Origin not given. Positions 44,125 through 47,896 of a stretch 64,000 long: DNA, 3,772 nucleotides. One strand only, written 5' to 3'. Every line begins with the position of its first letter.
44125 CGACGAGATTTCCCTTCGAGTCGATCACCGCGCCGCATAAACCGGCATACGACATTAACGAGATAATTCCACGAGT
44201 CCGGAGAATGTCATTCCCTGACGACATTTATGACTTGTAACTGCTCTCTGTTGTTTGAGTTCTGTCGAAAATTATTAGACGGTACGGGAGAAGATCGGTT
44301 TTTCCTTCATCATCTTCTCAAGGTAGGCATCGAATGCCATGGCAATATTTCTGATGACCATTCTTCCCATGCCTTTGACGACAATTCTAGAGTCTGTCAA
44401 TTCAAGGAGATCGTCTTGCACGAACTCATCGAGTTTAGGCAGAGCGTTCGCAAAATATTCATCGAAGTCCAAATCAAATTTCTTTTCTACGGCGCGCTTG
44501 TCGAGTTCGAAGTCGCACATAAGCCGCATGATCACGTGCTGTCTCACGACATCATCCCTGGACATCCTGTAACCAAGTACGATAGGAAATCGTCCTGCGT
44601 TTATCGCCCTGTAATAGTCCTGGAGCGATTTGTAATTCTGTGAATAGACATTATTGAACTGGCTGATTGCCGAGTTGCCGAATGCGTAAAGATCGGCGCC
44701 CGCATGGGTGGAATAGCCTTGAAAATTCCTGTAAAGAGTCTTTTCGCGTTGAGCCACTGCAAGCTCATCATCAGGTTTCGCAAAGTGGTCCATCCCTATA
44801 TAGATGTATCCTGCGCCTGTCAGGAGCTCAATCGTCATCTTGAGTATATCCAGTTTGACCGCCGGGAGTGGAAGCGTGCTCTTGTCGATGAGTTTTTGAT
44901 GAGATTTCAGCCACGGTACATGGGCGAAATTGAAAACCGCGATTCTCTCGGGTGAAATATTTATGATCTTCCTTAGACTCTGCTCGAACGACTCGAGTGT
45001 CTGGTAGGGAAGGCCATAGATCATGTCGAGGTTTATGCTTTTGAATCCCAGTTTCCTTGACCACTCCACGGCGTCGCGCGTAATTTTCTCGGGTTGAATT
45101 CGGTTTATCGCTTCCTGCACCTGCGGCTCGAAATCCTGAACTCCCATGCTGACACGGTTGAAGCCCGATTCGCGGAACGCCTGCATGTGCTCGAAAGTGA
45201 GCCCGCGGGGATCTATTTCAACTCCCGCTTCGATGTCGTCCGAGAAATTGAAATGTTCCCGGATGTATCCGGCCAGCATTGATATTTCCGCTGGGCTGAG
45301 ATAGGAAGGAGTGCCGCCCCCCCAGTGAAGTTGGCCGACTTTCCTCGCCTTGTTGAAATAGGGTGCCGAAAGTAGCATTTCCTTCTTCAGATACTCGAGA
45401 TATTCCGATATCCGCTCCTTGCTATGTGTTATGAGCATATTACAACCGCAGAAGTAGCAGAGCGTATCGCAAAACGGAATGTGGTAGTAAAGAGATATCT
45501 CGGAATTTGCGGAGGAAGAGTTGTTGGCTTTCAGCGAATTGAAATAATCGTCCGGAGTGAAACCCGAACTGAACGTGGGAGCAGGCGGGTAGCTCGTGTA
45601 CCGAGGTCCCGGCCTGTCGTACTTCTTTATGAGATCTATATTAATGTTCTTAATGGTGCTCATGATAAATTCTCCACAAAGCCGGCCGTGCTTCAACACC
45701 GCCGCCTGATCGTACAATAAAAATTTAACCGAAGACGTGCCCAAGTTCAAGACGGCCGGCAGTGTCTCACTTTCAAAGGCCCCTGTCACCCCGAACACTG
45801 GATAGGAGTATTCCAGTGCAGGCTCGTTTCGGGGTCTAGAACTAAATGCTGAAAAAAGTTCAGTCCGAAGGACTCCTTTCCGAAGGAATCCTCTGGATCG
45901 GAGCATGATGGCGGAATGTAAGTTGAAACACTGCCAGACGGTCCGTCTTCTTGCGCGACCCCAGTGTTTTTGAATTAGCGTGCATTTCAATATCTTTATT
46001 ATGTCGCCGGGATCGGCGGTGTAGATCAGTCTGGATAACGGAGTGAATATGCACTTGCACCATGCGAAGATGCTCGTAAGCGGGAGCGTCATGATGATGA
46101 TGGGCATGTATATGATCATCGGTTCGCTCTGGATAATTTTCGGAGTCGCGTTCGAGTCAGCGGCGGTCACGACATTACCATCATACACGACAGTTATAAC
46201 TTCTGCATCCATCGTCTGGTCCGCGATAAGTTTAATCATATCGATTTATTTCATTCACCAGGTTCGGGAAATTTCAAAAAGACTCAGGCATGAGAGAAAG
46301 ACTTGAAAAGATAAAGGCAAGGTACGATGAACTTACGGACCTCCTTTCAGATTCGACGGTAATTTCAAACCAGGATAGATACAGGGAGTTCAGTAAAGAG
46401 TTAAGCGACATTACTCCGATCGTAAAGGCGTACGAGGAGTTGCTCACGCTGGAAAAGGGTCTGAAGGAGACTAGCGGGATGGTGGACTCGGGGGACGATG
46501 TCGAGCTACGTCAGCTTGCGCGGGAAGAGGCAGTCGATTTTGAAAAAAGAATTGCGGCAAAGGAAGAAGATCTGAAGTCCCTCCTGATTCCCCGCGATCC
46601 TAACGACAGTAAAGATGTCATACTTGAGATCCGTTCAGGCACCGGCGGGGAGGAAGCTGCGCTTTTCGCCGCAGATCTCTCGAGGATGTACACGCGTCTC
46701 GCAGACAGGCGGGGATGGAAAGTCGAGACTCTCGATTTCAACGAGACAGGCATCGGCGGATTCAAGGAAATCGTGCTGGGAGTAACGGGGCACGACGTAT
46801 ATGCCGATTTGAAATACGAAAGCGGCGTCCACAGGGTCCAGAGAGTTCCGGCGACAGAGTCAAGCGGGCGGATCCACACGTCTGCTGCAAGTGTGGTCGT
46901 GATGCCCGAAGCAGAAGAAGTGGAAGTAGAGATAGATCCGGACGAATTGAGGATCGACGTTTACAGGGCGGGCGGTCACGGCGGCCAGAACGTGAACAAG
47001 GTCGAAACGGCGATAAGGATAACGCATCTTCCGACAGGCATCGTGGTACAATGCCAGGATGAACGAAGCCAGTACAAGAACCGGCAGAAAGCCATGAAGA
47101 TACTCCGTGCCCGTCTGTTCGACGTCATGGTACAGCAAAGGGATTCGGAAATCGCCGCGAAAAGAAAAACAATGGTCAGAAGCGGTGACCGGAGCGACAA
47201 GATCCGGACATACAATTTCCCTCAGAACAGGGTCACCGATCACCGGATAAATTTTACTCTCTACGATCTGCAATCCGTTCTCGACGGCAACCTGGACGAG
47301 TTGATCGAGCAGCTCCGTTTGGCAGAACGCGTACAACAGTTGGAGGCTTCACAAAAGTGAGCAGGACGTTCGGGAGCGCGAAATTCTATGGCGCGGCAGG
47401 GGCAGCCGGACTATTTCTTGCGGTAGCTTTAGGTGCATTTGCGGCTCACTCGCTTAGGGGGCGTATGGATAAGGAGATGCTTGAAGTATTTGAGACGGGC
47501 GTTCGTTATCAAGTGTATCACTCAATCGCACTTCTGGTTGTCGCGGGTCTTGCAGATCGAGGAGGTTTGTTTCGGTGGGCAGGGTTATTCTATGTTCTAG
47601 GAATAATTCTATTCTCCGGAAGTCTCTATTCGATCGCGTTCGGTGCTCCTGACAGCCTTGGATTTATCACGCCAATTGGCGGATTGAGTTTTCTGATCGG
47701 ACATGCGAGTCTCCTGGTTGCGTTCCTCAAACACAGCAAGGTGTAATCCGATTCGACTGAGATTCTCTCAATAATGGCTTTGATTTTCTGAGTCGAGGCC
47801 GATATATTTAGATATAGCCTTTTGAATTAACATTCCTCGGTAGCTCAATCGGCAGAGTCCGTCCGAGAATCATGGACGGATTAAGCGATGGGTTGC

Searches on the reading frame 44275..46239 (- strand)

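Call 7: search_protein_families(library=pfam, proteins=[window:44275-46239:-])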
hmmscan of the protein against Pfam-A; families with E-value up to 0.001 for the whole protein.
window:44275-46239:- (654 aa): 2 families
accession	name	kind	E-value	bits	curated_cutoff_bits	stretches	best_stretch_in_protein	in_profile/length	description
PF04055.27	Radical_SAM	-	5.7e-22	79.1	29.5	1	251-424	1-165/166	Radical SAM superfamily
PF06969.22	HemN_C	-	9.2e-11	42.1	24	1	560-628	2-67/67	HemN C-terminal domain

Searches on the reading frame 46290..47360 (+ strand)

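Call 7: search_protein_families(library=pfam, proteins=[window:46290-47360:+])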
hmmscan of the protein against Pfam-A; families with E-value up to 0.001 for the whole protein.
window:46290-47360:+ (356 aa): 2 families
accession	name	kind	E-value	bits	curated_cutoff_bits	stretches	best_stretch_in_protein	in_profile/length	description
PF03462.23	PCRF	-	7.2e-71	238.4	24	1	8-202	1-194/194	PCRF domain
PF00472.26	RF-1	-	4e-44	149.7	35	1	209-319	1-116/116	RF-1 domain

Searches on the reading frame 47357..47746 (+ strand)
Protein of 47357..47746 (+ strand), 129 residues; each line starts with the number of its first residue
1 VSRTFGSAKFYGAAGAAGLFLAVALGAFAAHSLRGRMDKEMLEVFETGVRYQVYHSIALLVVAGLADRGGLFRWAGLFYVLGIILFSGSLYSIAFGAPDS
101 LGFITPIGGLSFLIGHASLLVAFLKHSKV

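Call 7: search_protein_families(library=pfam, proteins=[window:47357-47746:+])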
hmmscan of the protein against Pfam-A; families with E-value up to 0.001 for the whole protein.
window:47357-47746:+ (129 aa): 1 family
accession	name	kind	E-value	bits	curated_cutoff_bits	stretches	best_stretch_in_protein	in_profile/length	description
PF04241.20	DUF423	-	3.7e-28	98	25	1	25-109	1-86/86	Protein of unknown function (DUF423)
